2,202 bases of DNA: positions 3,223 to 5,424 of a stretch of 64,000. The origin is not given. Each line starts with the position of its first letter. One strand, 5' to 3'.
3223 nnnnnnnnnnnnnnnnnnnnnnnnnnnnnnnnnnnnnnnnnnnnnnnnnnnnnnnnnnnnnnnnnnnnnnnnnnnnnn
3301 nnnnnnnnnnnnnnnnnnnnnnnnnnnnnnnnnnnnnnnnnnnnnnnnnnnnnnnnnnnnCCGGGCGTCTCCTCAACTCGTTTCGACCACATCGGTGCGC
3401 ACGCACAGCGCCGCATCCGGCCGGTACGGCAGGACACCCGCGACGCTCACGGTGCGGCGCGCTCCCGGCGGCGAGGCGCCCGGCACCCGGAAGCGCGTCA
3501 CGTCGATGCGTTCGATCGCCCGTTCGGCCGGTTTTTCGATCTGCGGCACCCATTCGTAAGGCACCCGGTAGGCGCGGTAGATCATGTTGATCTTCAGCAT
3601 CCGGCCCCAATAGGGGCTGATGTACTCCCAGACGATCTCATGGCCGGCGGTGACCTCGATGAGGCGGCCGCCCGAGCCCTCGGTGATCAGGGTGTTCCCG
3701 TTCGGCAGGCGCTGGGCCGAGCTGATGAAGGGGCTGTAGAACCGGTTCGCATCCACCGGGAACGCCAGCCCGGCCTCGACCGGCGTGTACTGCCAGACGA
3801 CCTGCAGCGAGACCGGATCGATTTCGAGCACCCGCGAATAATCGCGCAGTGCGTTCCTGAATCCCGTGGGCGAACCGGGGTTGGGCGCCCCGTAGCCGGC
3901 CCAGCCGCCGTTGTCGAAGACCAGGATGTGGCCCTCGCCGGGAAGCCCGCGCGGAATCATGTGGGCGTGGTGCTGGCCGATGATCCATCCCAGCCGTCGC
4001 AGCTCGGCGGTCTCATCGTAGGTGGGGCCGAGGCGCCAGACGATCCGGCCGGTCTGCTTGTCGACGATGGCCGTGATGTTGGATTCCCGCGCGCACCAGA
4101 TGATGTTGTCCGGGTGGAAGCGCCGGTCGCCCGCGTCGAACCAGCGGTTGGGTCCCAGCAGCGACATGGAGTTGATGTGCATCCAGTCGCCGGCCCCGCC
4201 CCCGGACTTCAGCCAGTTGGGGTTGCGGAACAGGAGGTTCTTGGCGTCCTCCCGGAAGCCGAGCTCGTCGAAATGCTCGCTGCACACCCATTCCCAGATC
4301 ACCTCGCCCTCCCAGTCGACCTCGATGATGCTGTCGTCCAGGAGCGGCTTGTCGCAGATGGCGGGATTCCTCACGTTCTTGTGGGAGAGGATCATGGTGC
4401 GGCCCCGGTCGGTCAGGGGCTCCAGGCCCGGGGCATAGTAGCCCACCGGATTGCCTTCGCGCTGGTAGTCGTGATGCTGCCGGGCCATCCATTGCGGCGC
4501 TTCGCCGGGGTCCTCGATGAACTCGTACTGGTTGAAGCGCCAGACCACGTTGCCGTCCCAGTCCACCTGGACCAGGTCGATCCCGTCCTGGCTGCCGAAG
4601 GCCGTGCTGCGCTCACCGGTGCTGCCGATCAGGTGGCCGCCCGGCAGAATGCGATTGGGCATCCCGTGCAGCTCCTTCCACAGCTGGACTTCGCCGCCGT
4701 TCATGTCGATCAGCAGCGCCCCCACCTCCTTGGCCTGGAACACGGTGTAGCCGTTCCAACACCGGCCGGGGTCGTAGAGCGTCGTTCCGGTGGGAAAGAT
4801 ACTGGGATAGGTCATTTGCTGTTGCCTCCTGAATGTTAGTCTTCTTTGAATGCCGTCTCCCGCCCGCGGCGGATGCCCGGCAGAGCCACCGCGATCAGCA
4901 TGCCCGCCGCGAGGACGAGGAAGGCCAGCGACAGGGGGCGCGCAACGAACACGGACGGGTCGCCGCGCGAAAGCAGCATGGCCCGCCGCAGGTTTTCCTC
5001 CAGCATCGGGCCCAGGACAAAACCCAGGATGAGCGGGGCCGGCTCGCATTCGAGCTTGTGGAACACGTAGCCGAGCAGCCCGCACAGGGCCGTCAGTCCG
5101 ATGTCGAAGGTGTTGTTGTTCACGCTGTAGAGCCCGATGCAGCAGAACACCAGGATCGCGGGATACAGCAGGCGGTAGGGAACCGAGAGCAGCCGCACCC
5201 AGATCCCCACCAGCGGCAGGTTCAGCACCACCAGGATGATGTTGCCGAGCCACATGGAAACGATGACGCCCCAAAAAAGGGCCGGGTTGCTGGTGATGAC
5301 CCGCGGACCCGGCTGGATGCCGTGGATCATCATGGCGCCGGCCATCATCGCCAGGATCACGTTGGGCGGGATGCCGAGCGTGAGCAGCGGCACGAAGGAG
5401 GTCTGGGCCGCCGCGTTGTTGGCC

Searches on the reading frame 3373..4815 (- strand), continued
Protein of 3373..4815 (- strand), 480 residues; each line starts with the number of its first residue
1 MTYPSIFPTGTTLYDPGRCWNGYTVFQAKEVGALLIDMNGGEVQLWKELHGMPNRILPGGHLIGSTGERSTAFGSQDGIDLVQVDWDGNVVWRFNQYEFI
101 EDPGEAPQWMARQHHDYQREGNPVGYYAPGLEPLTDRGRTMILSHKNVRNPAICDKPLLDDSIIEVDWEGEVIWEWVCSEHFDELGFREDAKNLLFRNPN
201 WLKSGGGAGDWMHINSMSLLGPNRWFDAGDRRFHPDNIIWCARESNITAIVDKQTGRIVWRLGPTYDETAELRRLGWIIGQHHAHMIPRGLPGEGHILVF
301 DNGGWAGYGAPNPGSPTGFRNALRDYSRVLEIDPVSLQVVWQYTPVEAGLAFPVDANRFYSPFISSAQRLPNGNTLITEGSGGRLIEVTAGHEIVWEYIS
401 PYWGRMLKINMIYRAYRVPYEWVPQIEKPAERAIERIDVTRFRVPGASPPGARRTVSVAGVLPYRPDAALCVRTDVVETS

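Call 59: fold_search(model_id=the predicted structure, library=pdb)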
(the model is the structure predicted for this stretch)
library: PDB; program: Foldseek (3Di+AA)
matches with E <= 10: 991; with E <= 0.001: 264
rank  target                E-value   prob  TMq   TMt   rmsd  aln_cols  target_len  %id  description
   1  9kf6                  1.9e-15  1.00  0.52  0.55   7.1       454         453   21  Crystal structure of the reaction intermediate of Streptomyces sp. sulfotransferase Cpz4 involved in caprazamycins synth (released 2025-11-05)
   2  9kf4                  3.7e-15  1.00  0.51  0.53   7.1       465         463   21  Crystal structure of Streptomyces sp. sulfotransferase Cpz4 involved in Caprazamycins Synthesis (released 2025-11-05)
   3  3no2                  6.8e-07  1.00  0.41  0.66   6.2       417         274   12  Crystal structure of a protein of unknown function (BACCAC_01654) from Bacteroides caccae at 1.35 A resolution (released 2010-07-28)
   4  3scy                  9.5e-07  1.00  0.33  0.42  13.3       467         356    9  Crystal structure of a putative 6-phosphogluconolactonase (BF1038) from Bacteroides fragilis NCTC 9343 at 1.50 A resolut (released 2011-07-20)
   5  8ge3_B                1.3e-06  1.00  0.36  0.50   6.1       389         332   10  CryoEM structure of beta-2-adrenergic receptor in complex with nucleotide-free Gs heterotrimer (#4 of 20) (released 2024-03-06)
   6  4o9d_B                1.7e-06  1.00  0.32  0.38   9.2       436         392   10  Structure of Dos1 propeller (released 2014-01-22)
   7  8g2y_B                1.8e-06  1.00  0.33  0.51   8.0       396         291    8  Cryo-EM structure of ADGRF1 coupled to miniGs/q (released 2023-05-10)
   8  7roo                  1.9e-06  1.00  0.32  0.25  11.9       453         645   12  Crystal structure of Friedel-Crafts alkylating enzyme CylK from Cylindospermum licheniforme with bromide (released 2022-03-23)
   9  8unz_B                2.1e-06  1.00  0.33  0.45   7.6       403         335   10  CryoEM structure of beta-2-adrenergic receptor in complex with GTP-bound Gs heterotrimer (Class O) (released 2024-03-06)
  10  1trj_A                2.5e-06  1.00  0.34  0.48   8.7       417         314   10  Homology Model of Yeast RACK1 Protein fitted into 11.7A cryo-EM map of Yeast 80S Ribosome (released 2004-09-28)
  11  8bmx_D                2.6e-06  1.00  0.35  0.46   9.7       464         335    9  Bacteroides thetaiotaomicron B12 TonB dependent transporter in complex with a surface lipoprotein (released 2023-09-20)
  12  3vgz_C                2.7e-06  1.00  0.35  0.49   8.8       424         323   10  Crystal structure of E. coli YncE (released 2011-11-16)
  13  4o9d_A                2.9e-06  1.00  0.32  0.38   9.2       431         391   10  Structure of Dos1 propeller (released 2014-01-22)
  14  8ge4_B                3.1e-06  1.00  0.35  0.48   6.1       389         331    9  CryoEM structure of beta-2-adrenergic receptor in complex with nucleotide-free Gs heterotrimer (#5 of 20) (released 2024-03-06)
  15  9w6w_B                3.6e-06  1.00  0.36  0.48   8.2       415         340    8  5-CT-bound serotonin 5A (5-HT5A) receptor-Gi protein complex (released 2025-11-26)
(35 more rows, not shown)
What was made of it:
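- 3373..4815 (-): Partner gene: cytoplasmic ASST-like beta-propeller (480 aa, no signal peptide). Conserved HHD / H.N / QHHAH histidine motifs. One invariant cysteine (C471) sits in a predicted-disordered C-terminal tail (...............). Foldseek top hit Cpz4 sulfotransferase at E 2e-15, call 59.
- On Aryl-sulfate sulfotransferase family (PF05935/PF14269), for the partner protein: Foldseek matches Cpz4 at E 1.9e-15 (call 59).
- Its best structural match is the sulfotransferase Cpz4 (call 59).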

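Call 64: search_protein_families(library=pfam, proteins=[L059:11042-11443:+], max_evalue=0.001)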
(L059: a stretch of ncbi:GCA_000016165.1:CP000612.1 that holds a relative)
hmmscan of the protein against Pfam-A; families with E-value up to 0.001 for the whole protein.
L059:11042-11443:+ (133 aa): 1 family
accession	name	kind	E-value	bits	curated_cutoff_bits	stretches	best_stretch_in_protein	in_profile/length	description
PF01597.25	GCV_H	-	3.8e-40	137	22.2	1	15-131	2-119/122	Glycine cleavage H-protein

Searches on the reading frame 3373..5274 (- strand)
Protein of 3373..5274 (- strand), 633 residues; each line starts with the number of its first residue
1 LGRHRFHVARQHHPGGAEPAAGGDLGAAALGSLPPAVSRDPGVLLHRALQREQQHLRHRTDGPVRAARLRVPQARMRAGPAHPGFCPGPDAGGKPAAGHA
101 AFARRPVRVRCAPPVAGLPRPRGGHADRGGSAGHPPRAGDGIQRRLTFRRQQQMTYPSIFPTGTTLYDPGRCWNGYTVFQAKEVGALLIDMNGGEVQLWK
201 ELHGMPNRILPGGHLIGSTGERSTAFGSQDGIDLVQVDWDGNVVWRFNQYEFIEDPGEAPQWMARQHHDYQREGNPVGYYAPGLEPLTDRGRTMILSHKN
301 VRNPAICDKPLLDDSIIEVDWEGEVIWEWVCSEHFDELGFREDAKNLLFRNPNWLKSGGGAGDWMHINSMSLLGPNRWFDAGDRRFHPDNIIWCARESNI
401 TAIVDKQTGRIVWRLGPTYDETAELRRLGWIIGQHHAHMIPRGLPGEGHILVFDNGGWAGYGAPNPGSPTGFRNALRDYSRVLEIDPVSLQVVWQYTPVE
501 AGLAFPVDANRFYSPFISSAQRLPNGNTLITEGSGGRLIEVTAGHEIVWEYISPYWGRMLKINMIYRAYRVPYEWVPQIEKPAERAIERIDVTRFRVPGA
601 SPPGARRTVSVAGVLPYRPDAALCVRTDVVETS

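Call 3: search_protein_families(library=pfam, proteins=[window:3373-5274:-], max_evalue=1)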
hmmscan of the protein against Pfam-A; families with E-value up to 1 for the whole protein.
window:3373-5274:- (633 aa): 2 families
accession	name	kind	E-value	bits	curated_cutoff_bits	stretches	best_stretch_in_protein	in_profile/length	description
PF05935.17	Arylsulfotrans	-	1.9e-19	70.4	24.2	1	293-536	105-335/374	Arylsulfotransferase (ASST)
PF14269.12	Arylsulfotran_2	-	3.7e-14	53.3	27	1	308-552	91-299/301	Arylsulfotransferase (ASST)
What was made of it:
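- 3373..4815 (-): Pfam PF05935 at E 1.9e-19 and PF14269 at E 3.7e-14, call 3.
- On Aryl-sulfate sulfotransferase family (PF05935/PF14269), for the partner protein: PF05935 gives 70.4 bits against 24.2 and PF14269 gives 53.3 against 27 (call 3).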

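Call 4: search_protein_families(library=ncbifam, proteins=[window:3373-5274:-], max_evalue=1)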
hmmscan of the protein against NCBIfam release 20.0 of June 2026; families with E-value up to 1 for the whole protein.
window:3373-5274:- (633 aa): 0 families
